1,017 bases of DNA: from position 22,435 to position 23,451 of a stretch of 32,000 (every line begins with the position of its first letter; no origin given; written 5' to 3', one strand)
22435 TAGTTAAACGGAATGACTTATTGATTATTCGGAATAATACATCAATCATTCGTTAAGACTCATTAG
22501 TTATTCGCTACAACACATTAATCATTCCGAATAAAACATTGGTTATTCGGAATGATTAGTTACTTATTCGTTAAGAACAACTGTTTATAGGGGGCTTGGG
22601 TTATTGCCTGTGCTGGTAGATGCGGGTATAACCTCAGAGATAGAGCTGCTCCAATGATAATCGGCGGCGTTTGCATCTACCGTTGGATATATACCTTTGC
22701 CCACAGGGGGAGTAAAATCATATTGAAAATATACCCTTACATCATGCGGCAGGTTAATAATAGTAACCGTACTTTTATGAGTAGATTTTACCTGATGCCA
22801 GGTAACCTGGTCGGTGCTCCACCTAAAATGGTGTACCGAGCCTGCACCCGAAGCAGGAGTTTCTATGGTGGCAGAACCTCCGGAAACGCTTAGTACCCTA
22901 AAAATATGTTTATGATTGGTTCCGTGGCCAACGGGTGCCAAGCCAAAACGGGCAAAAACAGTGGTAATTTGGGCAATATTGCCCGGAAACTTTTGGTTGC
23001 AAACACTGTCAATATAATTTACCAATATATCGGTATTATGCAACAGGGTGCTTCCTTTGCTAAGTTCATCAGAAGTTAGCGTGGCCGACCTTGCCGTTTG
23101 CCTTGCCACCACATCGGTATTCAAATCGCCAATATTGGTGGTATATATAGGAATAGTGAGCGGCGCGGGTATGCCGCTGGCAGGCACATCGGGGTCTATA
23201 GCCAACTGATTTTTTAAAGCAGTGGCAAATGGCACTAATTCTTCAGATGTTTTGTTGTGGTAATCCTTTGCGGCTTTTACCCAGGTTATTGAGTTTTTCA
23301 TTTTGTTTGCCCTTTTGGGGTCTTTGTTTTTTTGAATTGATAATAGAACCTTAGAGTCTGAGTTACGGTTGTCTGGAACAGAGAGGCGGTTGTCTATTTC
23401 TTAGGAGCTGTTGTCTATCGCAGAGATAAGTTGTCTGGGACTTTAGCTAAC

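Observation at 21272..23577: Compositionally mosaic mini-island: tail-less SSB, AT-rich membrane orphan, repeat array, GC-richer orphan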

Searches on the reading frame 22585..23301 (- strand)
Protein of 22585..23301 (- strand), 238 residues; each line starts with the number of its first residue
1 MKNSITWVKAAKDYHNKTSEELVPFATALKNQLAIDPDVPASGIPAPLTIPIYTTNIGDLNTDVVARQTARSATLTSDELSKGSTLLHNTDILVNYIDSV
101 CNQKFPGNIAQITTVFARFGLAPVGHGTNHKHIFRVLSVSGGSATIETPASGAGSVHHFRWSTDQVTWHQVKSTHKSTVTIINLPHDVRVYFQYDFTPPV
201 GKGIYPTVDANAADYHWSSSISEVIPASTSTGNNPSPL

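Call 8: search_protein_families(library=pfam, proteins=[window:22585-23301:-], max_evalue=1)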
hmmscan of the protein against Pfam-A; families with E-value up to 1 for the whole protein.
window:22585-23301:- (238 aa): 0 families

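Call 9: search_protein_families(library=ncbifam, proteins=[window:22585-23301:-], max_evalue=1)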
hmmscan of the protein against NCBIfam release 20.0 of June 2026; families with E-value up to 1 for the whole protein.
window:22585-23301:- (238 aa): 0 families

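Call 10: search_protein_families(library=phrogs, proteins=[window:22585-23301:-], max_evalue=1)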
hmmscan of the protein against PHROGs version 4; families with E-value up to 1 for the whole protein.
window:22585-23301:- (238 aa): 2 families
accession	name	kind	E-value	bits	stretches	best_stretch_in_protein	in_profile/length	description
phrog_964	-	tail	0.17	10.8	1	157-217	260-317/1030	baseplate wedge subunit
phrog_37944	-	unknown function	0.66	10.9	1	160-168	3-11/31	-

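Call 12: find_homologous_proteins(query=window:22585-23301:-, max_evalue=0.001)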
Query window:22585-23301:- (238 aa): 29 proteins with E <= 0.001 among 557 candidates.
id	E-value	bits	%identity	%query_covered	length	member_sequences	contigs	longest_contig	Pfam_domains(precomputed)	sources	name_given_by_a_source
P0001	1.4e-155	534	100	100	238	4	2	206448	-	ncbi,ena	-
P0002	1.0e-130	452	84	100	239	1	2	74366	-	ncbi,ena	-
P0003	4.9e-129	447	84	98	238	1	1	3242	-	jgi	jgi:hypothetical protein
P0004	5.9e-122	424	78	98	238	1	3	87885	-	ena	-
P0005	2.1e-121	422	79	100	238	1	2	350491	-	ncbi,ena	-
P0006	2.8e-116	405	75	98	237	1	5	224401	-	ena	-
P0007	5.7e-116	404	77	99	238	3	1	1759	-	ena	-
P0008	2.4e-111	389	73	98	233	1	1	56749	-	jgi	jgi:hypothetical protein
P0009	2.7e-110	386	74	98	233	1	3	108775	-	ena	-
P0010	3.5e-107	375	73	95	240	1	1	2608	-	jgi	-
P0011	5.2e-106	372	71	99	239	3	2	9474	-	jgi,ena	-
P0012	2.8e-103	363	69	98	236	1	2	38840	-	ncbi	ncbi:MAG: hypothetical protein ACYDCN_11980 [Bacteroidia bacterium]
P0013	2.7e-98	346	68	94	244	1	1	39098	-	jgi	jgi:hypothetical protein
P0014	1.8e-96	340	64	94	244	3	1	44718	-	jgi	jgi:hypothetical protein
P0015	2.3e-95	337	65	94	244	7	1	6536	-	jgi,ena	jgi:hypothetical protein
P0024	3.0e-80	287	58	95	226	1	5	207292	-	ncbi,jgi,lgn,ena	jgi:hypothetical protein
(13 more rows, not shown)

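Call 14: find_encoding_contigs(protein=P0001, flank=6000, max_places=3)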
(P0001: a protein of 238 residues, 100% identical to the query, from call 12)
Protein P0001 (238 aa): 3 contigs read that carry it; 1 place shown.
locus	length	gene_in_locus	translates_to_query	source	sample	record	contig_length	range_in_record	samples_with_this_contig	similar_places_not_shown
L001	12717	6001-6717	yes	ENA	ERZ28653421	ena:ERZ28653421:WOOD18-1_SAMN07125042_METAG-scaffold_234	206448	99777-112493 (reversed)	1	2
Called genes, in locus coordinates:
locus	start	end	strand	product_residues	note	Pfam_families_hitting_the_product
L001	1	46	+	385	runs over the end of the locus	PF01841:Transglut_core (faint)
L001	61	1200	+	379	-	PF13439:Glyco_transf_4, PF13477:Glyco_trans_4_2, PF13579:Glyco_trans_4_4, PF20706:GT4-conflict, PF00534:Glycos_transf_1, PF13692:Glyco_trans_1_4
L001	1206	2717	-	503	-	PF14289:DUF4369, PF17127:DUF5106, PF00578:AhpC-TSA, PF08534:Redoxin, PF13905:Thioredoxin_8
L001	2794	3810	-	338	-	PF10023:Aminopep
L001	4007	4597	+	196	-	PF02698:DUF218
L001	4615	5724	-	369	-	PF26766:Choice_anch_L, PF18962:Por_Secre_tail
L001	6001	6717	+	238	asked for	-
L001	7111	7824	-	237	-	-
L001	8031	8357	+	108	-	PF00436:SSB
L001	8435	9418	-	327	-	PF01075:Glyco_transf_9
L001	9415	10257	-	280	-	PF02569:Pantoate_ligase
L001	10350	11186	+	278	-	PF08323:Glyco_transf_5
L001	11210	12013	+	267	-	PF00106:adh_short, PF08659:KR, PF23441:SDR (weak), PF13561:adh_short_C2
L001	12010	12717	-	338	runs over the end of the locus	PF01018:GTP1_OBG, PF01926:MMR_HSR1, PF02421:FeoB_N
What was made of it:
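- Checked: None appears among the Pfam labels of the called genes within 6 kb on either side (call 14).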

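Call 15: find_encoding_contigs(protein=P0005, flank=6000, max_places=3)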
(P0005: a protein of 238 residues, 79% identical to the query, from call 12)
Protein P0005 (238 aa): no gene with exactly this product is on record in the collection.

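Call 16: find_encoding_contigs(protein=P0024, flank=6000, max_places=3)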
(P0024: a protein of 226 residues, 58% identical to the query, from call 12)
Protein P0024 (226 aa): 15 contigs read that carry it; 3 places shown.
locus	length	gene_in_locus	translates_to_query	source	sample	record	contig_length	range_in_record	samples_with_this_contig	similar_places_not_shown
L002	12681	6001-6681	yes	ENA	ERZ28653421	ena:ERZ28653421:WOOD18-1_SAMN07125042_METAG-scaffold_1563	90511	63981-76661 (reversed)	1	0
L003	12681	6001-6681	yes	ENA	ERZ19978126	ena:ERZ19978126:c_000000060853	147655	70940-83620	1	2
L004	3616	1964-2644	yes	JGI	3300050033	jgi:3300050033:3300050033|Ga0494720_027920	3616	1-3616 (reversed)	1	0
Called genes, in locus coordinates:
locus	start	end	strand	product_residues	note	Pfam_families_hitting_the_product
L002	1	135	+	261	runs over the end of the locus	PF01887:SAM_HAT_N, PF20257:SAM_HAT_C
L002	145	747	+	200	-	-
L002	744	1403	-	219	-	PF07635:PSCyt1 (faint), PF13442:Cytochrome_CBB3 (weak)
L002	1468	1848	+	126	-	-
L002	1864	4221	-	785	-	PF06739:SBBP (faint), PF18962:Por_Secre_tail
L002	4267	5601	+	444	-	PF07610:DUF1573, PF22544:HYDIN_VesB_CFA65-like_Ig (weak), PF00092:VWA, PF13768:VWA_3, PF13519:VWA_2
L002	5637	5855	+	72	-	-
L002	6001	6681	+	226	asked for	-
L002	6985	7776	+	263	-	-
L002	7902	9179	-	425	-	PF00709:Adenylsucc_synt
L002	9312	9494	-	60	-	PF07432:Hc1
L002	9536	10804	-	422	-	PF00155:Aminotran_1_2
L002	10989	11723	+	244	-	PF13512:TPR_18 (faint), PF13525:YfiO, PF13174:TPR_6 (faint), PF13525:YfiO (weak)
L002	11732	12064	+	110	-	PF01192:RNA_pol_Rpb6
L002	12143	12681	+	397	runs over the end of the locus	PF02441:Flavoprotein, PF04127:DFP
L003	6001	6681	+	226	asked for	-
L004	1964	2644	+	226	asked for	-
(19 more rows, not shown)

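Call 23: find_related_loci(query=A1, collection=genome_contigs, flank=4000)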
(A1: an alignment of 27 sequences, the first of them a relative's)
Query A1 (238 aa) in genome_contigs; peptide patterns used: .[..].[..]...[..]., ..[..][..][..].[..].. (x = any residue, [..] = any of these).
34 stretches matched a pattern; 7 encode a relative of the query (tblastn E <= 1e-3); 7 distinct loci.
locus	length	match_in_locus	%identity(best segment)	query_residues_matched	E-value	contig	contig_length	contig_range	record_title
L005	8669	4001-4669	58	3-227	7e-87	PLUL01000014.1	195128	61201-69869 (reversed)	MAG: Bacteroidetes bacterium isolate palsa_971 73.20120700_P3D.99_contig_2240, whole genome shotgun sequence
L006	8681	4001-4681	58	1-227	1e-88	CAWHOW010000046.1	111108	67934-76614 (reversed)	MAG: uncultured Bacteroidetes bacterium isolate MFD04780.bin.1.106 genome assembly, contig: contig_36091, whole genome s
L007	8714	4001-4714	52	1-236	7e-79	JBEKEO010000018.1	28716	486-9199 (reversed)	MAG: Bacteroidales bacterium isolate SPRUCE 208 SPRUCE_208_18, whole genome shotgun sequence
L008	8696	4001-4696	50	1-232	1e-78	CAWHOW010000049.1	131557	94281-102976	MAG: uncultured Bacteroidetes bacterium isolate MFD04780.bin.1.106 genome assembly, contig: contig_38774, whole genome s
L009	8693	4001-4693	49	1-231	2e-77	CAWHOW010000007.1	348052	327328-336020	MAG: uncultured Bacteroidetes bacterium isolate MFD04780.bin.1.106 genome assembly, contig: contig_1264, whole genome sh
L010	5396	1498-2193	48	1-232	2e-75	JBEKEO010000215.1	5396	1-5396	MAG: Bacteroidales bacterium isolate SPRUCE 208 SPRUCE_208_215, whole genome shotgun sequence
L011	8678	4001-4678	49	1-226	1e-69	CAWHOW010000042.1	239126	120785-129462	MAG: uncultured Bacteroidetes bacterium isolate MFD04780.bin.1.106 genome assembly, contig: contig_3093, whole genome sh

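Call 26: predict_structure(alignment_id=A1)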
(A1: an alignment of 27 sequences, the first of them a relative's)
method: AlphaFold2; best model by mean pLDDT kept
length: 238 residues; sequences in the alignment: 27
mean_pLDDT: 81.9   pTM: 0.52
mean pLDDT of the five models: 81.9, 81.8, 81.6, 78.2, 73.9
residues with pLDDT >= 90: 83; 70-90: 119; 50-70: 16; < 50: 20
segments of 3 or more residues with pLDDT < 50: 126-132, 202-204, 231-238
pLDDT, mean of each block of 10 residues (from residue 1): 65 86 96 93 89 96 92 81 87 89 86 93 58 74 85 80 92 88 91 83 59 78 78 39
secondary structure, 60 per line:
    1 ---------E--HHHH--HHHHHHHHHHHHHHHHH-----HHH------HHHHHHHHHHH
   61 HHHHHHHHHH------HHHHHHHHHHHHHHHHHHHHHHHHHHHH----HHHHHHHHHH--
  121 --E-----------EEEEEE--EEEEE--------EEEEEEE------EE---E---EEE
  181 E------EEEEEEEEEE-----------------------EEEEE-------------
elements in order: H13-16 H19-35 H50-70 H77-104 H109-118 E135-140 E143-147 E156-162 E178-181 E188-197 E221-225

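Call 31: fold_search(model_id=the predicted structure, library=pdb)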
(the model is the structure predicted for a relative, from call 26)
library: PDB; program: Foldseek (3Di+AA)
matches with E <= 10: 1912; with E <= 0.001: 12
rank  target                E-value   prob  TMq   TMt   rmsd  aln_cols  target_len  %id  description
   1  7y8h_A                3.1e-04  1.00  0.28  0.67   4.4        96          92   12  Crystal structure of sDscam FNIII1 domain, isoform alpha7 (released 2023-05-24)
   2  5j11_C                4.5e-04  1.00  0.30  0.37  11.6       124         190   16  Structure of human TSLP in complex with TSLPR and IL-7Ralpha (released 2017-04-05)
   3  8xwy_B                4.5e-04  1.00  0.28  0.37   9.8       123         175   13  Structure of Interleukin-27 (released 2025-01-22)
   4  2doc_MODEL_1_A        5.3e-04  1.00  0.29  0.55  12.2       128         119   14  Solution structure of the Fibronectin type-III domain of human Neural cell adhesion molecule 2 (released 2006-10-28)
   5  7zxk_B                6.8e-04  1.00  0.28  0.36   9.8       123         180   12  Human IL-27 in complex with neutralizing SRF388 FAb fragment (released 2022-11-02)
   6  1x5k_MODEL_1_A        6.8e-04  1.00  0.29  0.51  10.0       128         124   16  The solution structure of the sixth fibronectin type III domain of human Neogenin (released 2005-11-15)
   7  1x3d_MODEL_1_A        7.2e-04  1.00  0.25  0.46  10.0       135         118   15  Solution structure of the fibronectin type-III domain of human fibronectin type-III domain containing protein  (released 2005-11-02)
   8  2dle_MODEL_1_A        7.6e-04  1.00  0.28  0.58   7.0       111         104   11  Solution structure of the fourth fn3 domain of human receptor-type tyrosine-protein phosphatase eta (released 2006-10-18)
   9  3hhr_B                7.6e-04  1.00  0.26  0.32   5.1       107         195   14  HUMAN GROWTH HORMONE AND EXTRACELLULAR DOMAIN OF ITS RECEPTOR: CRYSTAL STRUCTURE OF THE COMPLEX (released 1994-04-30)
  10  6msv_B                8.1e-04  1.00  0.26  0.65   5.9        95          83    9  Structure of the 6th type III domain from human fibronectin (released 2019-10-23)
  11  6msv_E                8.1e-04  1.00  0.25  0.61   4.9        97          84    9  Structure of the 6th type III domain from human fibronectin (released 2019-10-23)
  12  1kf9_C                8.1e-04  1.00  0.26  0.35   5.1       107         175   15  PHAGE DISPLAY DERIVED VARIANT OF HUMAN GROWTH HORMONE COMPLEXED WITH TWO COPIES OF THE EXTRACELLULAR DOMAIN OF ITS REC (released 2002-11-20)
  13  6msv_H                1.0e-03  1.00  0.26  0.61   7.8       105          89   10  Structure of the 6th type III domain from human fibronectin (released 2019-10-23)
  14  1x5f_MODEL_1_A        1.2e-03  1.00  0.31  0.58  11.6       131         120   13  The solution structure of the first fibronectin type III domain of human Neogenin (released 2005-11-15)
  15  1kf9_E                1.2e-03  1.00  0.26  0.32   5.2       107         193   16  PHAGE DISPLAY DERIVED VARIANT OF HUMAN GROWTH HORMONE COMPLEXED WITH TWO COPIES OF THE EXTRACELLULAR DOMAIN OF ITS REC (released 2002-11-20)
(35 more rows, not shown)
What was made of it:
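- On Fibronectin type III domain: Foldseek gives E about 3e-4 to FnIII domains, with TM 0.6-0.67 relative to the target (call 31).
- Checked: Its C-terminal half is predicted to be an Fn3-like sandwich (calls 26, 31).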

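Call 32: fold_search(model_id=the predicted structure, library=viral)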
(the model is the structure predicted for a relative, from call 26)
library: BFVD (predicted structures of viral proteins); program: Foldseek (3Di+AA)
matches with E <= 10: 1050; with E <= 0.001: 6
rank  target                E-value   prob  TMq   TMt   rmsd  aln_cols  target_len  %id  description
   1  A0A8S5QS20            1.6e-04  0.99  0.27  0.24  18.6       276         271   11  Tencon, FN3-like domain, alternative scaffold.71A [Myoviridae sp. ctgXL3]
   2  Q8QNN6                1.7e-04  1.00  0.31  0.16   3.9        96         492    9  EsV-1-25 [Ectocarpus siliculosus virus 1 (isolate New Zealand/Kaikoura/1988)]
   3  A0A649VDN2            1.7e-04  1.00  0.30  0.26   7.4       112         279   18  Major tail protein [Mycobacterium phage Indlulamithi]
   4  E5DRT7                3.7e-04  1.00  0.29  0.10   3.6        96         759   16  Gp7a baseplate wedge initiator [Aeromonas phage 65]
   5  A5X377                5.0e-04  1.00  0.23  0.17   8.4        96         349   14  A5 tail fiber protein (Fragment) [Enterobacteria phage A5]
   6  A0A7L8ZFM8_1          7.6e-04  1.00  0.30  0.08  12.1       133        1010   13  (no name in the UniProt tables at hand)
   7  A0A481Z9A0            1.1e-03  1.00  0.25  0.26   6.2       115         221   16  Uncharacterized protein [Pithovirus LCPAC304]
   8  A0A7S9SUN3            1.1e-03  1.00  0.31  0.07   6.6       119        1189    9  Uncharacterized protein [Virus NIOZ-UU157]
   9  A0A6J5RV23            1.1e-03  1.00  0.25  0.19   9.3       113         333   19  Ig-like domain-containing protein [uncultured Caudovirales phage]
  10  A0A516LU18            1.2e-03  1.00  0.24  0.22   7.8       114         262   15  (no name in the UniProt tables at hand)
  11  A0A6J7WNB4            1.5e-03  1.00  0.27  0.13   5.2       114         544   21  Fibronectin type-III domain-containing protein [uncultured Caudovirales phage]
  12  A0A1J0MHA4            1.7e-03  1.00  0.26  0.12   4.1       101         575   12  Baseplate wedge initiator [Klebsiella phage KPV15]
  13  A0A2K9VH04            1.9e-03  0.99  0.30  0.11  16.2       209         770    9  Minor tail protein [Gordonia phage Beenie]
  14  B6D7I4                2.0e-03  1.00  0.30  0.23  14.1       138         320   18  (no name in the UniProt tables at hand)
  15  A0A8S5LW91            2.1e-03  1.00  0.26  0.20  14.5       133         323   13  Antibody light chain protein (Fragment) [Myoviridae sp. cto1k8]
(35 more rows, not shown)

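Call 33: search_protein_representatives(alignment_id=A1)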
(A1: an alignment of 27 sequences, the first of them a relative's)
Query: 27 sequences, 237 profile positions. Proteins with E-value up to 0.001 (for the whole library): 93; up to 1e-10: 19; up to 1e-30: 4. The best 93 are listed.
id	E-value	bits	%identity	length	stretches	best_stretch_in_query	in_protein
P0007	1.9e-124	429.9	-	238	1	1-234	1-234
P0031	9.6e-39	149.3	-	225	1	1-225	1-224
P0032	3.7e-37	144.1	-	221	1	1-227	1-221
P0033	1.7e-34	135.4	-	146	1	1-147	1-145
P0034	2.4e-26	108.7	-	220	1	1-226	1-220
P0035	4.7e-26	107.8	-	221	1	1-227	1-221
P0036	2.5e-21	92.3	-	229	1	3-225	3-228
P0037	9.1e-20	87.2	-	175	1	24-97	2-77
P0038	3.4e-19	85.4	-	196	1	60-221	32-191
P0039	1.7e-18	83.0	-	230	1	22-225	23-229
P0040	6.7e-17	77.8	-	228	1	45-226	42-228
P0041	8.4e-17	77.5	-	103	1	1-93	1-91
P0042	1.0e-16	77.2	-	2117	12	145-204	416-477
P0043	2.2e-15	72.9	-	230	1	45-226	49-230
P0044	2.8e-15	72.5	-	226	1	17-226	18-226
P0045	9.0e-14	67.6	-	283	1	15-226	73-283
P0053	2.7e-09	52.9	-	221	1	20-224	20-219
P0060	5.2e-07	45.5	-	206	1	49-204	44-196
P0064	9.1e-06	41.4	-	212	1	46-210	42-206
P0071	2.1e-05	40.2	-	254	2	24-204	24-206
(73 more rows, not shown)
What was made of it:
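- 22585..23301 (-): ORF238. It belongs to an uncharacterised family of about 200-250 aa proteins with an N-terminal helical bundle and a C-terminal Fn3-like sandwich. It has no signal peptide or TM segment. This is the core gene of the module. Homologues: 29 clusters at 48-100% identity and 93 profile hits (calls 12, 33).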

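Call 34: search_protein_families(library=pfam, proteins=[P0031, P0032, P0034, P0036, P0039, P0045, P0053, P0060, P0064, P0071], max_evalue=0.1)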
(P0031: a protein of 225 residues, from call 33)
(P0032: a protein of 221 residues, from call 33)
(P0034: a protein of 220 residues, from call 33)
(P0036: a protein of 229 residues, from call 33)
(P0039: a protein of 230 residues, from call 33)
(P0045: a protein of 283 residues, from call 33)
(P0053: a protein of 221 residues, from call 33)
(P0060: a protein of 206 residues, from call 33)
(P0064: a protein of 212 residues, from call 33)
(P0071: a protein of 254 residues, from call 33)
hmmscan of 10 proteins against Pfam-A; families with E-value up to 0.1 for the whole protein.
P0031 (225 aa): 0 families

P0032 (221 aa): 1 family
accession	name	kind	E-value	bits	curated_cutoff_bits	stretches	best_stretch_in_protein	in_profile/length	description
PF03780.18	Asp23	-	0.091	13.6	28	0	23-78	44-99/108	Asp23 family, cell envelope-related function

P0034 (220 aa): 0 families

P0036 (229 aa): 0 families

P0039 (230 aa): 0 families

P0045 (283 aa): 1 family
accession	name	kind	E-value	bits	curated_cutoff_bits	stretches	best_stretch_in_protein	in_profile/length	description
PF02012.26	BNR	-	0.0094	16.2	27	1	219-229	1-11/12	BNR/Asp-box repeat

P0053 (221 aa): 0 families

P0060 (206 aa): 2 families
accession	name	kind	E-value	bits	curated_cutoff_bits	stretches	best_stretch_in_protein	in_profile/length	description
PF02012.26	BNR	-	0.0061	16.8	27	1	151-162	1-12/12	BNR/Asp-box repeat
PF23968.1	Phage_cement_3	-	0.012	15.8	27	1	95-177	62-140/176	Phage cement protein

P0064 (212 aa): 0 families

P0071 (254 aa): 0 families

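Call 36: find_related_loci(query=A1, collection=metagenome_contigs, flank=5000)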
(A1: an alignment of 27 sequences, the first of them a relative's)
Query A1 (238 aa) in metagenome_contigs; peptide patterns used: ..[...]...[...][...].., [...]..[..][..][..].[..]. (x = any residue, [..] = any of these).
184 stretches matched a pattern; 15 encode a relative of the query (tblastn E <= 1e-3); 15 distinct loci.
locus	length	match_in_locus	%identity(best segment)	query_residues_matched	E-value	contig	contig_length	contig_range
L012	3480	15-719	77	1-235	2e-126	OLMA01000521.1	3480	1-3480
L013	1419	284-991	70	3-238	1e-121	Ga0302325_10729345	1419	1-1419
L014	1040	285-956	62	2-227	6e-103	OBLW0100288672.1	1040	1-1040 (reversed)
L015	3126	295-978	60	1-227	3e-93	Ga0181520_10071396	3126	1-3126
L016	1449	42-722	59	1-227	1e-96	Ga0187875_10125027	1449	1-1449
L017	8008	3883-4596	52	1-236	3e-79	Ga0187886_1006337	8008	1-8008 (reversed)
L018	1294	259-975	51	1-236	3e-84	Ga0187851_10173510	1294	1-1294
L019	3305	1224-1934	51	1-234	3e-76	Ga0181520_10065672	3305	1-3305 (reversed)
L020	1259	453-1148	48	1-232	8e-81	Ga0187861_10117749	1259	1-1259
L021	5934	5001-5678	48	1-226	1e-67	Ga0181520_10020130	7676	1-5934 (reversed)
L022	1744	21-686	42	1-226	1e-58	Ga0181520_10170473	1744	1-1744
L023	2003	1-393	60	97-227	6e-51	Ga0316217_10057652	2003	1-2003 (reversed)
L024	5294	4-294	56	142-236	7e-32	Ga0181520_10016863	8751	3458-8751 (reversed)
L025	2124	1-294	52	130-226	8e-28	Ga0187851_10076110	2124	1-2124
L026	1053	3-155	53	186-234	9e-13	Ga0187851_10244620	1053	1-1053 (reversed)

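Call 37: find_related_loci(query=A1, collection=viral_contigs, flank=5000)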
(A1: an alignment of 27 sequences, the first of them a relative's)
Query A1 (238 aa) in viral_contigs; peptide patterns used: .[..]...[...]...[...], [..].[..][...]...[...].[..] (x = any residue, [..] = any of these).
230 stretches matched a pattern, but none encodes a relative of the query by tblastn (E <= 1e-3).

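Call 42: search_dna_similar(query=window:22585-23301:-, collection=phages, mode=protein, max_evalue=0.01)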
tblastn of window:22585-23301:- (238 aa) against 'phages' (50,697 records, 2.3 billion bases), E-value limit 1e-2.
No match.

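Call 43: search_dna_similar(query=window:22585-23301:-, collection=plasmids, mode=protein, max_evalue=0.01)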
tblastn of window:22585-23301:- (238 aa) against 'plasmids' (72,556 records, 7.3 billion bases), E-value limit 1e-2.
No match.
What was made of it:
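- On Iteron-type replicon: No tblastn hit in 72,556 plasmids or 50,697 phages (calls 42, 43).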

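Call 44: search_solved_structures(query=A1, max_evalue=1)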
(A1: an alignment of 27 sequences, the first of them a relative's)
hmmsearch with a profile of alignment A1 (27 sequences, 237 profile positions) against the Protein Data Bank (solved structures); distinct sequences matched with E-value up to 1: 0.
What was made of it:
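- Tried and rejected: tblastn of ORF238 against phages and plasmids, and a profile search against PDB sequences: no match (calls 42-44).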
